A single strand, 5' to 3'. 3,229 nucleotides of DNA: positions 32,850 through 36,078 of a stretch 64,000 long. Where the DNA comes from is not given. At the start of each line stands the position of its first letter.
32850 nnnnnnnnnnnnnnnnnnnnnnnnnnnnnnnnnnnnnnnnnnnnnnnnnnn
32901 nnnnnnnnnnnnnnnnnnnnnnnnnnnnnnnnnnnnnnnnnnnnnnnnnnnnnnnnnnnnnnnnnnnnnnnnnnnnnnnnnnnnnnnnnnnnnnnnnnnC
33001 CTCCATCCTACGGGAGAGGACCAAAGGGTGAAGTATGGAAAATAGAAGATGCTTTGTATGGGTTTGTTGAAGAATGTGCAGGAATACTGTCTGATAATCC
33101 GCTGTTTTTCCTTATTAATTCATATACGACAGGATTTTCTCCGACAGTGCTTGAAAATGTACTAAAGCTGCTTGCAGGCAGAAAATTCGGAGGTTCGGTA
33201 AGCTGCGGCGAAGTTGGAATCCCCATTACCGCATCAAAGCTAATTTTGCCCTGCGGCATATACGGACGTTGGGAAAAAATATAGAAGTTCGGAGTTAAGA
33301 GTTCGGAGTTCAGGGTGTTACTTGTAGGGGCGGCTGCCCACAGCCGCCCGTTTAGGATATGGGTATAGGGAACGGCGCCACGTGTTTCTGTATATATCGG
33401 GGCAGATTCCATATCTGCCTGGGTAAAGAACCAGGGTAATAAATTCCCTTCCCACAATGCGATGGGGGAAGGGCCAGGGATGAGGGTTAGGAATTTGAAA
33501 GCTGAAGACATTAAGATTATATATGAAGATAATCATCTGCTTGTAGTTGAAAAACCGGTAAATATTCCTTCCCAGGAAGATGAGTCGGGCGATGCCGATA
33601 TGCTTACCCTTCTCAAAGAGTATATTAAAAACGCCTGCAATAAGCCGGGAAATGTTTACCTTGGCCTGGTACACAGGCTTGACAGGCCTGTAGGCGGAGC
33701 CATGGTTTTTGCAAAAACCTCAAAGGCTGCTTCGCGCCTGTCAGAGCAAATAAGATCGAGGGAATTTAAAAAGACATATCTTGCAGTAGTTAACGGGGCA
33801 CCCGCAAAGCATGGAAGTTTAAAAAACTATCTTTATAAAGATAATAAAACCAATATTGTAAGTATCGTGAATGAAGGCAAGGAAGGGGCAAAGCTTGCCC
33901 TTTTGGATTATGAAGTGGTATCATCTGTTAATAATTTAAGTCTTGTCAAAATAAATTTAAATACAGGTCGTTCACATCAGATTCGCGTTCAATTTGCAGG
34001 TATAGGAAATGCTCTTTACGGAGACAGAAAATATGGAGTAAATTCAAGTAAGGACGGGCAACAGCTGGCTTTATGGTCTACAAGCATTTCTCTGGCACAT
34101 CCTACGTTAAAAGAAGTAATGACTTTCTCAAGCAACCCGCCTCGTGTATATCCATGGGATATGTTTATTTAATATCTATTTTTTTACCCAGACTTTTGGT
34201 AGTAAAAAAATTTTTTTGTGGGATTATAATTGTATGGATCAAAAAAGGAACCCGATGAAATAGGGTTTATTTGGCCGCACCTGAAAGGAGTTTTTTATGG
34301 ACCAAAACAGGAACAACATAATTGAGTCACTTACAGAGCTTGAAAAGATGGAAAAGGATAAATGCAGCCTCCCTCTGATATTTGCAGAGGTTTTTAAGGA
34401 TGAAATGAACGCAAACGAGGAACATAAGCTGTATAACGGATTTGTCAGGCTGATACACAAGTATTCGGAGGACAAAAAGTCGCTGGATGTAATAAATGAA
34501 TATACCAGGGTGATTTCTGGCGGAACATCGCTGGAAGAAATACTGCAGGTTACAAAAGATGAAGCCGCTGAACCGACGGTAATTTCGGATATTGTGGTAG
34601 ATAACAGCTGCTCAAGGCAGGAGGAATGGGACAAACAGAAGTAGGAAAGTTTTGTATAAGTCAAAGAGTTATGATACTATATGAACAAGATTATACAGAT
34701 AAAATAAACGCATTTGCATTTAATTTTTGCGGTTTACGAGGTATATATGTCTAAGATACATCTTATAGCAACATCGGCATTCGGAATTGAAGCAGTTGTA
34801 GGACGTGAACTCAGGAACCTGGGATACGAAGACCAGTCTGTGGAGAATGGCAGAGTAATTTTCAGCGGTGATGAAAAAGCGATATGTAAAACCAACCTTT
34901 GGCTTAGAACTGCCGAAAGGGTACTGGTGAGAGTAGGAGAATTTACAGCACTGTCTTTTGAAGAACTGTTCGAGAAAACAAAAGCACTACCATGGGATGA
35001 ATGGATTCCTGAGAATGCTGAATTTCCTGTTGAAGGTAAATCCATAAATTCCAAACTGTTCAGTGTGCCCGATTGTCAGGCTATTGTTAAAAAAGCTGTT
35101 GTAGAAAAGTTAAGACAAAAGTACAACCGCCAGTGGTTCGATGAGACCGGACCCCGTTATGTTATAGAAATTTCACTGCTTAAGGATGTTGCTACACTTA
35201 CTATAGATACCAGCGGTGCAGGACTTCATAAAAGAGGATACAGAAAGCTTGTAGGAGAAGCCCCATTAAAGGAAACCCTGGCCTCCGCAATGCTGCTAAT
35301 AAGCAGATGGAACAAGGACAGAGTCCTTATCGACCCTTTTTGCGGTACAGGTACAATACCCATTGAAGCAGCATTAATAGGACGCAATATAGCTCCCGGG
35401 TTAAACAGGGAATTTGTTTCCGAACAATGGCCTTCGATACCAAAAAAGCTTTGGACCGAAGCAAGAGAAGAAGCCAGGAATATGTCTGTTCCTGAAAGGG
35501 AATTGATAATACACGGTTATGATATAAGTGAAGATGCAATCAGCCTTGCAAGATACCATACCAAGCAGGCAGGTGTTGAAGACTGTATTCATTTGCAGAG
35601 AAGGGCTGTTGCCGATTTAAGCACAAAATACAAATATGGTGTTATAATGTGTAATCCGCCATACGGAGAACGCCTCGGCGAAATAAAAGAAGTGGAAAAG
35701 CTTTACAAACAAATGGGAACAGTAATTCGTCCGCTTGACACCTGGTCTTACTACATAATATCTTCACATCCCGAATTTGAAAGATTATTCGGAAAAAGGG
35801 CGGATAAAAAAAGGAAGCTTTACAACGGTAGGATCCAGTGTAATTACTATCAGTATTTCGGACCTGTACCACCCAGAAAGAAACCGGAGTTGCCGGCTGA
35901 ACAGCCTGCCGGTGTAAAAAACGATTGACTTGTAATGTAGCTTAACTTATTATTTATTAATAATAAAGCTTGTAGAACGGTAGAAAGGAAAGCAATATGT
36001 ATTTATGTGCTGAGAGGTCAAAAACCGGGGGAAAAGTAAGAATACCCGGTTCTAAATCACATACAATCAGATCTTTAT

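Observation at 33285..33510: Second copy of the heptamer family flanking a GC-rich multi-hairpin element between two RNA-modification genes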

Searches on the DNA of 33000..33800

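Call 4: search_rna_families(source=window, start=33000, end=33800, threshold=evalue, max_evalue=10, show_alignments=3)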
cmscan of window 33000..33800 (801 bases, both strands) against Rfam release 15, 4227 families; matches with E-value up to 10: 1.
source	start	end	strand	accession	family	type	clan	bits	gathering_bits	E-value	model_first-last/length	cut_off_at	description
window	33760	33782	-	RF02171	RFPL3-AS1_1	Gene; lncRNA;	-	10.5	70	8.9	66-88/88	no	RFPL3 antisense RNA 1 conserved region 1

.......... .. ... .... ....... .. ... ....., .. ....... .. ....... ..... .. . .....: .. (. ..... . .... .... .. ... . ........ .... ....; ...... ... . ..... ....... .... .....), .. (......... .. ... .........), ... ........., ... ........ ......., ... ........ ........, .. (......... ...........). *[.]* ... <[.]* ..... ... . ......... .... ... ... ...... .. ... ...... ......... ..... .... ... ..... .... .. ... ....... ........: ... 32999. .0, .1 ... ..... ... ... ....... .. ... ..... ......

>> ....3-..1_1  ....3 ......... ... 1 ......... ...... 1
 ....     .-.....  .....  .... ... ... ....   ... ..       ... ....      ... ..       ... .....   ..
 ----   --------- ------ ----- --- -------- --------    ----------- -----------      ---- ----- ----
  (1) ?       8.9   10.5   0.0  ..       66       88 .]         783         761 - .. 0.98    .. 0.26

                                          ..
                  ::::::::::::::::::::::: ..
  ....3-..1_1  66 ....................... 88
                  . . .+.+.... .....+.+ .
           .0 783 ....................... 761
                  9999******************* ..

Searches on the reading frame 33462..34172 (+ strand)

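Call 9: search_protein_families(library=pfam, proteins=[window:33462-34172:+])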
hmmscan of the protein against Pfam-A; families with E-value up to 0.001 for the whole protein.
window:33462-34172:+ (236 aa): 1 family
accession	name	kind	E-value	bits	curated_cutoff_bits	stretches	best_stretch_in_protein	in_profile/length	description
PF00849.27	PseudoU_synth_2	-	1.1e-32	113.8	26.8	1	25-179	1-151/152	RNA pseudouridylate synthase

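Call 60: search_protein_families(library=ncbifam, proteins=[window:33480-34172:+], max_evalue=0.001)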
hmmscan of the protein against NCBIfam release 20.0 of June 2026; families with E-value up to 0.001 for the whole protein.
window:33480-34172:+ (230 aa): 7 families
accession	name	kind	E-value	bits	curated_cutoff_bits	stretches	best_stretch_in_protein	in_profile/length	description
TIGR00005.1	rluA_subfam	subfamily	1.1e-49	169.3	192.7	1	8-219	70-285/298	RluA family pseudouridine synthase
NF008385.0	PRK11180.1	equivalog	1.4e-26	93.6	351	1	10-189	83-257/325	23S rRNA pseudouridine(1911/1915/1917) synthase RluD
NF008249.0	PRK11025.1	equivalog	4e-24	85.1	378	1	10-217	92-299/317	23S rRNA pseudouridine(955/2504/2580) synthase RluC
NF007543.0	PRK10158.1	equivalog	3e-23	82.6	286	1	11-218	14-215/219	bifunctional tRNA pseudouridine(32) synthase/23S rRNA pseudouridine(746) synthase RluA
TIGR01621.1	RluA-like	hypoth_equivalog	7e-23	81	222.3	1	11-199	2-179/217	TIGR01621 family pseudouridine synthase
NF008321.0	PRK11112.1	equivalog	6.3e-20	71.6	328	1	11-217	2-220/257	tRNA pseudouridine(65) synthase TruC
TIGR00093.1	TIGR00093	subfamily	1.6e-05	24.7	109.3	1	63-178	33-134/161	pseudouridine synthase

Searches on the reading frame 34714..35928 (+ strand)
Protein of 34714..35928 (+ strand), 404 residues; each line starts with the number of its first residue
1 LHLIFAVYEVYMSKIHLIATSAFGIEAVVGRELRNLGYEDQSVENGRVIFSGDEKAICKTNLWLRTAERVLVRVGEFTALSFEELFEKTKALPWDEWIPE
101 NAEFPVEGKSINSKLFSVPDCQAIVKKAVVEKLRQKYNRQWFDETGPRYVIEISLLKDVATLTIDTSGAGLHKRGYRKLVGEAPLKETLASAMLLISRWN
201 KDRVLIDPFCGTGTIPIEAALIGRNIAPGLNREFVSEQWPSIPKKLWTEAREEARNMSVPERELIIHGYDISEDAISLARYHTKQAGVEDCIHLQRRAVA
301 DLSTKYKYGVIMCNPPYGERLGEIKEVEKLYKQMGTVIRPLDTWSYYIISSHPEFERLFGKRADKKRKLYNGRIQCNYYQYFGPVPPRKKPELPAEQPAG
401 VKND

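Call 9: search_protein_families(library=pfam, proteins=[window:34714-35928:+])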
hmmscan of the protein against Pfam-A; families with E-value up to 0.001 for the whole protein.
window:34714-35928:+ (404 aa): 5 families
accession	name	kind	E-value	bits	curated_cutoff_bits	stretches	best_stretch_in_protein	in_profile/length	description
PF01170.24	UPF0020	-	7.3e-55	186.2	22.3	1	174-379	1-196/197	RMKL-like, methyltransferase domain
PF22020.1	RlmL_1st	-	9.9e-26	89.9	27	1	17-71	2-55/55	RlmL ferredoxin-like domain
PF02926.22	THUMP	-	1.3e-22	80.5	20.6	1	81-165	3-84/84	THUMP domain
PF13847.12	Methyltransf_31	-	2.2e-08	34.3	27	1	263-359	30-119/145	Methyltransferase domain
PF05175.20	MTS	-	1.8e-05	24.9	23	1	262-322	54-113/170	Methyltransferase small domain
